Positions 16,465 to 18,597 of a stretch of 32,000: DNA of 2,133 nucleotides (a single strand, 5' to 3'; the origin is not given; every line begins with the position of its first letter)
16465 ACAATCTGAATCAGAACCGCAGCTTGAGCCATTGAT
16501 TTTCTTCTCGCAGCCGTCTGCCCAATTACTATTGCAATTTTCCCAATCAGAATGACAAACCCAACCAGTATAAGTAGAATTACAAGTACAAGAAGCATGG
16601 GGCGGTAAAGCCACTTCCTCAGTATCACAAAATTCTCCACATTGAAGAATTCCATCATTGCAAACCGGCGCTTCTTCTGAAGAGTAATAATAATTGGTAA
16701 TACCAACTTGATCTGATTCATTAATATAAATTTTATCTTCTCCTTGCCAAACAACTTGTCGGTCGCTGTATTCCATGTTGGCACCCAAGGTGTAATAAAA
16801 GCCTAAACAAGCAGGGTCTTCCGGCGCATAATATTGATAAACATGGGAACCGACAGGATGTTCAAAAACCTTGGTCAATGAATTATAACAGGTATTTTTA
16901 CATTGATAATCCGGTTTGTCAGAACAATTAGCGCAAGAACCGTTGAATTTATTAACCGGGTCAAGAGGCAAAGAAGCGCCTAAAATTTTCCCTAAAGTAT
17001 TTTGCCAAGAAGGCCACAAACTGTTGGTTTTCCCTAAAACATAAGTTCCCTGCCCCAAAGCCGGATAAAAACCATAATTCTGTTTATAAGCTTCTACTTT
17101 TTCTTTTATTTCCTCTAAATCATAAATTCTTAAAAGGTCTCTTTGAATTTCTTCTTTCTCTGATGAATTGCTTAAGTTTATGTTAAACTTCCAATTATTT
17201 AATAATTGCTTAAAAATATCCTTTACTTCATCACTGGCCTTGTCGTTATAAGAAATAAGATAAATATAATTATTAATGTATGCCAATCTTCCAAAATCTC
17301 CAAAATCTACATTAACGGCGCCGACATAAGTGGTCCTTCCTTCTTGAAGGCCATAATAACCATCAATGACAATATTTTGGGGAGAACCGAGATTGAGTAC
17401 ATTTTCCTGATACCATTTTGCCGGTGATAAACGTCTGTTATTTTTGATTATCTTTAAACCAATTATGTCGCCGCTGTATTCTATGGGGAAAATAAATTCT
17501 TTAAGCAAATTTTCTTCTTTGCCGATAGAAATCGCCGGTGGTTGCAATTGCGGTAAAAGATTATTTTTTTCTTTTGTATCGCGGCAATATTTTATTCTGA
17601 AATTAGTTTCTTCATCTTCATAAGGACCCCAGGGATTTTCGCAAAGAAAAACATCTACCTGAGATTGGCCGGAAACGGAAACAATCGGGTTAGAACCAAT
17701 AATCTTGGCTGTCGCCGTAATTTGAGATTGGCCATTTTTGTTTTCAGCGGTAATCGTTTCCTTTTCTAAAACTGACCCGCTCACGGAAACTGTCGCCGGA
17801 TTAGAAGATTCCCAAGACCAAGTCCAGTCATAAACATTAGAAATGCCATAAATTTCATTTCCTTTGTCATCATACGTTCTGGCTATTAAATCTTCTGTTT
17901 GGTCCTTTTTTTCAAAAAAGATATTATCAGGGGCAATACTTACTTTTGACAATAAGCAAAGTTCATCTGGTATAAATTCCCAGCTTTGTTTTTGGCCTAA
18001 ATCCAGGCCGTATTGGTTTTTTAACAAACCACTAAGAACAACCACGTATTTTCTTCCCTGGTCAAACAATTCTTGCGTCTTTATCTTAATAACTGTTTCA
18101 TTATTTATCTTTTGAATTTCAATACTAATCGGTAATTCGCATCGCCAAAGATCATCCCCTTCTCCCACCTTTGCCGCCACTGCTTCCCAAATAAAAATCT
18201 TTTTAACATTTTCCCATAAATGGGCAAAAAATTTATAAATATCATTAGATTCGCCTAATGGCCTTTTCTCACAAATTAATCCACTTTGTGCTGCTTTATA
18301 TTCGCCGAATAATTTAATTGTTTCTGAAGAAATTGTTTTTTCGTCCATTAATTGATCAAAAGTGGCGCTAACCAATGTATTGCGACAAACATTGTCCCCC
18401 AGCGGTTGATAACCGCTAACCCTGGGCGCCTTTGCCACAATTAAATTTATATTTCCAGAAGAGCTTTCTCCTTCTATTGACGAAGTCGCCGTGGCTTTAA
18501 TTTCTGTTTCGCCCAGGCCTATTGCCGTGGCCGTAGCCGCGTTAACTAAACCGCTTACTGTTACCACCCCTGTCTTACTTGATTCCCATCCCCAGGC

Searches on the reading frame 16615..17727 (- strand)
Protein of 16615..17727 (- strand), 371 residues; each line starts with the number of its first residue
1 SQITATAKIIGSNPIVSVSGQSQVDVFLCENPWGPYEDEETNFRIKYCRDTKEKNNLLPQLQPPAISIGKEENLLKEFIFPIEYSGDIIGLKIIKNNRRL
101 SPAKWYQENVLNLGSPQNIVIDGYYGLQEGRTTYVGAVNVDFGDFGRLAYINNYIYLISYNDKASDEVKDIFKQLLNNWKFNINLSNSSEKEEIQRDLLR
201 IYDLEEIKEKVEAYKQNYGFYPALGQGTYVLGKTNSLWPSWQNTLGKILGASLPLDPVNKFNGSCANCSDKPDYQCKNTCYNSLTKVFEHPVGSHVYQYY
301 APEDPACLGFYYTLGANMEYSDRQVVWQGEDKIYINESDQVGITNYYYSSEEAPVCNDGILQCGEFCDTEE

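Call 27: find_homologous_proteins(query=window:16615-17727:-)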
Query window:16615-17727:- (371 aa): 2 proteins with E <= 0.001 among 1357 candidates.
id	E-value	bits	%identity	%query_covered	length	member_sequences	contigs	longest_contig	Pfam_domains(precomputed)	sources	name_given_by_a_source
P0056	1.6e-39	154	51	42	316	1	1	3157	-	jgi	-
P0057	2.4e-23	101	27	58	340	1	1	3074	-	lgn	-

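Call 28: search_solved_structures(query=window:16615-17727:-, max_evalue=1)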
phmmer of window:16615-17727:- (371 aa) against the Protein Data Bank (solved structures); distinct sequences matched with E-value up to 1: 0.

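Call 35: search_solved_structures(query=A2, max_evalue=10, show_alignments=3)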
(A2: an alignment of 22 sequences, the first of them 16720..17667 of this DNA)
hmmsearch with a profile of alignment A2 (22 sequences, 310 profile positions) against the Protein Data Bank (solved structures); distinct sequences matched with E-value up to 10: 0.

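Call 45: search_protein_families(library=pfam, proteins=[window:16615-17727:-], max_evalue=1)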
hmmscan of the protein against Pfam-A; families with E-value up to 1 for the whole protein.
window:16615-17727:- (371 aa): 2 families
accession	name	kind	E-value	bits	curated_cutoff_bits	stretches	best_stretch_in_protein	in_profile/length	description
PF08334.16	T2SSG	-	0.028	14.9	21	1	203-259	17-71/108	Type II secretion system (T2SS), protein G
PF13015.12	PRKCSH_1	-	0.031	14.4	23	1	184-235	21-72/154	Glucosidase II beta subunit-like protein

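Call 46: search_protein_families(library=pfam, alignment_id=A2, max_evalue=0.05)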
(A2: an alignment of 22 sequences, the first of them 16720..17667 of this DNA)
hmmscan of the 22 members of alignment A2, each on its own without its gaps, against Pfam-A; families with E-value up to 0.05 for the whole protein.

A. member 1, window:16720-17667:- (316 aa): 2 families
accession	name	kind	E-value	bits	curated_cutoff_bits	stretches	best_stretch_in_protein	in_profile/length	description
PF13015.12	PRKCSH_1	-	0.014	15.5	23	1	164-215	21-72/154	Glucosidase II beta subunit-like protein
PF08334.16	T2SSG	-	0.028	14.9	21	0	183-239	17-71/108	Type II secretion system (T2SS), protein G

B. families by the number of members that match (of 22 scanned): 5 families
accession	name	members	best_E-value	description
PF01666.22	DX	1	0.00031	DX module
PF23416.1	DUF7107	1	0.00069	Domain of unknown function (DUF7107)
PF13091.12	PLDc_2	1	0.002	PLD-like domain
PF13015.12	PRKCSH_1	1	0.014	Glucosidase II beta subunit-like protein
PF08334.16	T2SSG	1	0.028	Type II secretion system (T2SS), protein G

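Call 47: find_homologous_proteins(query=A2, max_evalue=1e-10)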
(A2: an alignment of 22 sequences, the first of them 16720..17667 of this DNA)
Query A2 (22 sequences) (316 aa, profile of the alignment): 40 proteins with E <= 1e-10 among 4234 candidates.
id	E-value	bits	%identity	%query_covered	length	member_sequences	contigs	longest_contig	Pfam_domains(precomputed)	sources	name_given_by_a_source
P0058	1.9e-97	345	34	99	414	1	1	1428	-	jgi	jgi:hypothetical protein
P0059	8.4e-87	310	37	88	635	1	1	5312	-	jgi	jgi:hypothetical protein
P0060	1.0e-80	290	35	79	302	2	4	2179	-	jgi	-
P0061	1.0e-79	286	35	78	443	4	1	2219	-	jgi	-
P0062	8.3e-77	277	36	68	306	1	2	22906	-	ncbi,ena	-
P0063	6.1e-75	271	43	68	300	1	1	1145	-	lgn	-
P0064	9.3e-75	270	43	72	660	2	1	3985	-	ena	-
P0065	2.7e-74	268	33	69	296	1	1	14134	-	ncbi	-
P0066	1.4e-73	266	39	68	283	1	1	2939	-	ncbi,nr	ncbi:MAG: dickkopf-related protein, partial [Candidatus Falkowbacteria bacterium]|nr:dickkopf-relate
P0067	3.6e-73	265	42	68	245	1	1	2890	-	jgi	-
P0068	4.6e-73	264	41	74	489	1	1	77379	PF17963.8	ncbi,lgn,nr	ncbi:MAG: hypothetical protein PHQ42_00010 [Patescibacteria group bacterium]|nr:hypothetical protein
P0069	7.3e-72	260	42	68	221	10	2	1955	-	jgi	-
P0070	1.7e-71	259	35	68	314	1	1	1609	-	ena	-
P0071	4.0e-71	258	42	65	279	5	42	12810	-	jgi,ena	-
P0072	5.7e-71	258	37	69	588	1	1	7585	PF17963.8,PF17803.8,PF05345.19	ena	-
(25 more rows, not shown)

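Call 54: predict_structure(alignment_id=A3)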
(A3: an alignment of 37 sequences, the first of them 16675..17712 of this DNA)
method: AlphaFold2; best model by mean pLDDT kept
length: 346 residues; sequences in the alignment: 37
mean_pLDDT: 79.1   pTM: 0.74
mean pLDDT of the five models: 79.1, 77.3, 75.8, 74.6, 74.4
residues with pLDDT >= 90: 171; 70-90: 79; 50-70: 42; < 50: 54
segments of 3 or more residues with pLDDT < 50: 1-32, 44-46, 51-53, 332-346
pLDDT, mean of each block of 10 residues (from residue 1): 38 37 45 52 51 56 75 91 95 94 95 97 97 81 76 97 96 90 91 95 95 92 89 96 97 85 76 84 85 89 84 85 67 39 39
secondary structure, 60 per line:
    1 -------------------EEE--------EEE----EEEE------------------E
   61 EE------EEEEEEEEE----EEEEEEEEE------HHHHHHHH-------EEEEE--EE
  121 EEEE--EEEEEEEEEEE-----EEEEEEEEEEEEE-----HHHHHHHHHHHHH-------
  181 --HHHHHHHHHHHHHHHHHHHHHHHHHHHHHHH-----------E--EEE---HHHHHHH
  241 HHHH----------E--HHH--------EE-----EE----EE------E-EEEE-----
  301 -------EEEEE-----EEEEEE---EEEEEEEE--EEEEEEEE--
elements in order: E20-22 E31-33 E38-41 E60-62 E69-77 E82-90 H97-104 E112-116 E119-124 E127-137 E143-155 H161-173 H183-213 E228-230 H234-244 E292-295 E308-312 E318-323 E327-334 E337-344

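Call 59: fold_search(model_id=the predicted structure, library=pdb)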
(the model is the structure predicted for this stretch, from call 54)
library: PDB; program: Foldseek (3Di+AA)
matches with E <= 10: 1200; with E <= 0.001: 0
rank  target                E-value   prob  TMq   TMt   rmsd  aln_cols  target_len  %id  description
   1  7jsr_B                8.0e-03  0.23  0.14  0.05  18.1       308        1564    9  Crystal structure of the large glutamate dehydrogenase composed of 180 kDa subunits from Mycobacterium smegmatis (released 2021-06-09)
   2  7jsr_A                1.0e-02  0.30  0.15  0.05  17.9       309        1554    9  Crystal structure of the large glutamate dehydrogenase composed of 180 kDa subunits from Mycobacterium smegmatis (released 2021-06-09)
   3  3g2f_B                7.1e-02  0.54  0.15  0.16   8.2       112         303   12  Crystal structure of the kinase domain of bone morphogenetic protein receptor type II (BMPR2) at 2.35 A resolution (released 2009-02-17)
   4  9hw6_A                7.1e-02  0.20  0.13  0.13  20.3       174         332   11  Toxoplasma gondii GSK3b bound to LY2090314 and disulphide bonded through the C223 residue (released 2025-10-22)
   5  6icp_A                7.5e-02  0.11  0.10  0.11  12.8       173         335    7  Pseudomonas putida CBB5 NdmA QL mutant with caffeine (released 2019-09-04)
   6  5mmx_A                8.0e-02  0.25  0.12  0.19   9.7       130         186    8  ABA RECEPTOR FROM CITRUS, CSPYL1 (released 2017-08-02)
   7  6icl                  8.0e-02  0.14  0.12  0.12  12.8       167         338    6  Pseudomonas putida CBB5 NdmB (released 2019-09-04)
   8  3k8i                  8.9e-02  0.87  0.17  0.22   6.5       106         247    8  Structure of crystal form IV of TP0453 (released 2010-10-27)
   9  5ih9                  8.9e-02  0.20  0.13  0.14  17.0       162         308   14  MELK in complex with NVS-MELK8A (released 2016-06-01)
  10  3eb0_C                8.9e-02  0.18  0.12  0.12  17.7       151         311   14  Crystal Structure of cgd4_240 from cryptosporidium Parvum in complex with indirubin E804 (released 2008-09-16)
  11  6icp_B                8.9e-02  0.12  0.11  0.11  13.8       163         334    7  Pseudomonas putida CBB5 NdmA QL mutant with caffeine (released 2019-09-04)
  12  6ick_A                1.0e-01  0.09  0.11  0.12  17.1       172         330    9  Pseudomonas putida CBB5 NdmA (released 2019-09-04)
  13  2bi0                  1.1e-01  0.03  0.09  0.09  22.0       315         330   10  RV0216, A conserved hypothetical protein from Mycobacterium tuberculosis that is essential for bacterial survival during (released 2005-04-25)
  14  6unp_B                1.2e-01  0.44  0.15  0.16   7.7       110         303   12  Crystal structure of the kinase domain of BMPR2-D485G (released 2021-07-07)
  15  6icq_A                1.2e-01  0.10  0.11  0.11  12.7       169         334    8  Pseudomonas putida CBB5 NdmA QL mutant with theobromine (released 2019-09-04)
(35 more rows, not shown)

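Call 73: search_protein_representatives(alignment_id=A3)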
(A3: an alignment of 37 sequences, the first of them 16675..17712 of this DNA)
Query: 37 sequences, 340 profile positions. Proteins with E-value up to 0.001 (for the whole library): 1569; up to 1e-10: 1484; up to 1e-30: 1332. The best 150 are listed.
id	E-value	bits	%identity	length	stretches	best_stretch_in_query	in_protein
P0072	3.2e-129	447.4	-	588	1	6-336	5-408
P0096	1.1e-121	422.6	-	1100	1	13-331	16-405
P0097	1.0e-120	419.4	-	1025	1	18-313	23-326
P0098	1.5e-120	418.9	-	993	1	8-309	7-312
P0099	3.3e-120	417.8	-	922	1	10-306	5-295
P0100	2.5e-119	414.8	-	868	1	12-317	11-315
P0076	9.3e-119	413.0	-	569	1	5-335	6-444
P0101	9.4e-119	413.0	-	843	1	18-317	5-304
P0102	1.9e-118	412.0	-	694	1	13-310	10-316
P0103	4.0e-118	410.9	-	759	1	39-332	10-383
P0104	4.3e-118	410.8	-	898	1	6-318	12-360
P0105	5.5e-118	410.4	-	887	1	34-318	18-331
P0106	2.2e-117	408.5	-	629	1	3-334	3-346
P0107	2.7e-117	408.2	-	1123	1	14-317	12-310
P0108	7.7e-117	406.7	-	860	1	26-307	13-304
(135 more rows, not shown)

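Call 83: find_related_loci(query=A3, collection=metagenome_contigs, flank=10000)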
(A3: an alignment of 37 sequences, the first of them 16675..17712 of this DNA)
Query A3 (346 aa) in metagenome_contigs; peptide patterns used: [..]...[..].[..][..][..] (x = any residue, [..] = any of these).
299 stretches matched a pattern; 229 encode a relative of the query (tblastn E <= 1e-3); the best 80 are kept; 80 distinct loci.
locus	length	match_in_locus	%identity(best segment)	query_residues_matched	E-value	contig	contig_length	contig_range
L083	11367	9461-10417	39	14-316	7e-58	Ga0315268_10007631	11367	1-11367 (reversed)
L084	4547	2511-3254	42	69-324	2e-56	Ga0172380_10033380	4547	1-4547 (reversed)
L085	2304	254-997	42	69-324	2e-56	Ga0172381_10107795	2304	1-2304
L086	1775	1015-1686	43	69-294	1e-56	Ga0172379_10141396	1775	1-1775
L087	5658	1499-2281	41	69-337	3e-54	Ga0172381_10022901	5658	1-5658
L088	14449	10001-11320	38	14-337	3e-51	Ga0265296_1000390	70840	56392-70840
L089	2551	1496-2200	41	69-294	9e-51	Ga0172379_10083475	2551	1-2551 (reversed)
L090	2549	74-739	41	69-294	3e-50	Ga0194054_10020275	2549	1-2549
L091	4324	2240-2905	44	82-314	3e-49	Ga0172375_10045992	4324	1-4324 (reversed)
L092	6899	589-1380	37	52-334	7e-49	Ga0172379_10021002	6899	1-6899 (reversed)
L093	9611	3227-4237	34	14-315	1e-48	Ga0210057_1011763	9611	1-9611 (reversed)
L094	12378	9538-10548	34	14-315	1e-48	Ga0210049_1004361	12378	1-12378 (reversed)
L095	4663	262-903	42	77-294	1e-48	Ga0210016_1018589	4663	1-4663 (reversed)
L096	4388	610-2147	43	69-294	2e-48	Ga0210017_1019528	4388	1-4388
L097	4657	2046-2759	40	80-314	4e-48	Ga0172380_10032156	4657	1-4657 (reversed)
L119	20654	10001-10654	39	80-284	4e-44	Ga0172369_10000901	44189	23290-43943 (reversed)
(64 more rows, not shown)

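Call 86: search_protein_families(library=pfam, proteins=[L119:1885-2673:+, L119:2694-3566:+, L119:3573-4553:+, L119:4729-5301:+, L119:5312-6166:+, L119:6177-9830:+, L119:9860-12193:+, L119:12207-12701:+, L119:12798-13229:-, L119:13270-14154:-], max_evalue=0.001)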
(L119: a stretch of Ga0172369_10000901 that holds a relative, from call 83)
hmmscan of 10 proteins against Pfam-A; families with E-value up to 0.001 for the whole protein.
L119:1885-2673:+ (262 aa): 6 families
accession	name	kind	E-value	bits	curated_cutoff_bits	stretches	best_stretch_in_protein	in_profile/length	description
PF00535.33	Glycos_transf_2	-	2.9e-24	86.3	23.3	1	4-123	1-122/168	Glycosyl transferase family 2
PF13641.12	Glyco_tranf_2_3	-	3e-22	80.2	27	1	3-246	3-227/230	Glycosyltransferase like family 2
PF13632.12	Glyco_trans_2_3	-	4.1e-10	40.3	27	1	82-236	1-129/198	Glycosyl transferase family group 2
PF13712.12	Glyco_tranf_2_5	-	5.9e-10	39.7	27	1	7-228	3-192/210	Glycosyltransferase like family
PF10111.15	Glyco_tranf_2_2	-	2.5e-07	30.9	27.3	1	33-102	30-104/276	Glycosyltransferase like family 2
PF11397.14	GlcNAc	-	2.1e-05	24.6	21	1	158-240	202-285/352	Glycosyltransferase (GlcNAc)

L119:2694-3566:+ (290 aa): 2 families
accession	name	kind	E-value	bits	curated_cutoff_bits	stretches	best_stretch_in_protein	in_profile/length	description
PF00483.29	NTP_transferase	-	3.7e-30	105.8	21.2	1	7-267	1-241/245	Nucleotidyl transferase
PF12804.13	NTP_transf_3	-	0.00013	22.6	27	1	8-63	1-51/160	MobA-like NTP transferase domain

L119:3573-4553:+ (326 aa): 1 family
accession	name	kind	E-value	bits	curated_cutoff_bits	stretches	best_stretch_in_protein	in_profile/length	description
PF00294.29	PfkB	-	3.8e-36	125.4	25.8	1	43-320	24-299/302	pfkB family carbohydrate kinase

L119:4729-5301:+ (190 aa): 2 families
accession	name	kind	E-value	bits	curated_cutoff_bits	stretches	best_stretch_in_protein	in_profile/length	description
PF06130.18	PTAC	-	3.4e-75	252.1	25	1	4-178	1-175/176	Phosphate propanoyltransferase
PF01568.27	Molydop_binding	-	6.6e-06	26.6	26.8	0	121-141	32-52/110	Molydopterin dinucleotide binding domain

L119:5312-6166:+ (284 aa): 4 families
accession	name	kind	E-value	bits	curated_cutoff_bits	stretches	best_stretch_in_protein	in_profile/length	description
PF01149.29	Fapy_DNA_glyco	-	4.8e-29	101.8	25.5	1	1-127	1-116/117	Formamidopyrimidine-DNA glycosylase N-terminal domain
PF06831.19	H2TH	-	5.7e-26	90.8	34.7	1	143-233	1-90/93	Formamidopyrimidine-DNA glycosylase H2TH domain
PF06827.20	zf-FPG_IleRS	-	1.4e-09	38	21.3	1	256-284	1-29/30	Zinc finger found in FPG and IleRS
PF05833.16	NFACT_N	-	0.00028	20.3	31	0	146-227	169-246/456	NFACT N-terminal and middle domains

L119:6177-9830:+ (1217 aa): 0 families

L119:9860-12193:+ (777 aa): 0 families

L119:12207-12701:+ (164 aa): 0 families

L119:12798-13229:- (143 aa): 2 families
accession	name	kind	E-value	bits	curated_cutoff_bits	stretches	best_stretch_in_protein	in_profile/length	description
PF02681.20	DUF212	-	3.9e-35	121.2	26.5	1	3-135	4-126/126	Divergent PAP2 family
PF01569.27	PAP2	-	7.5e-05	22.9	27.2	0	120-142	102-124/130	PAP2 superfamily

L119:13270-14154:- (294 aa): 1 family
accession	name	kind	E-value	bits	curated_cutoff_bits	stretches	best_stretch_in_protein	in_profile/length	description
PF00188.32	CAP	-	4.8e-09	37.5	21.1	1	58-175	2-117/117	Cysteine-rich secretory protein family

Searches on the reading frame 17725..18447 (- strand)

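Call 45: search_protein_families(library=pfam, proteins=[window:17725-18447:-], max_evalue=1)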
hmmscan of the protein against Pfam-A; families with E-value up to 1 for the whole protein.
window:17725-18447:- (241 aa): 1 family
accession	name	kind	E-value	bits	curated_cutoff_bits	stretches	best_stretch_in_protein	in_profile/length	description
PF13205.12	Big_5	-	0.00019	22.6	23.6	0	6-44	3-43/105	Bacterial Ig-like domain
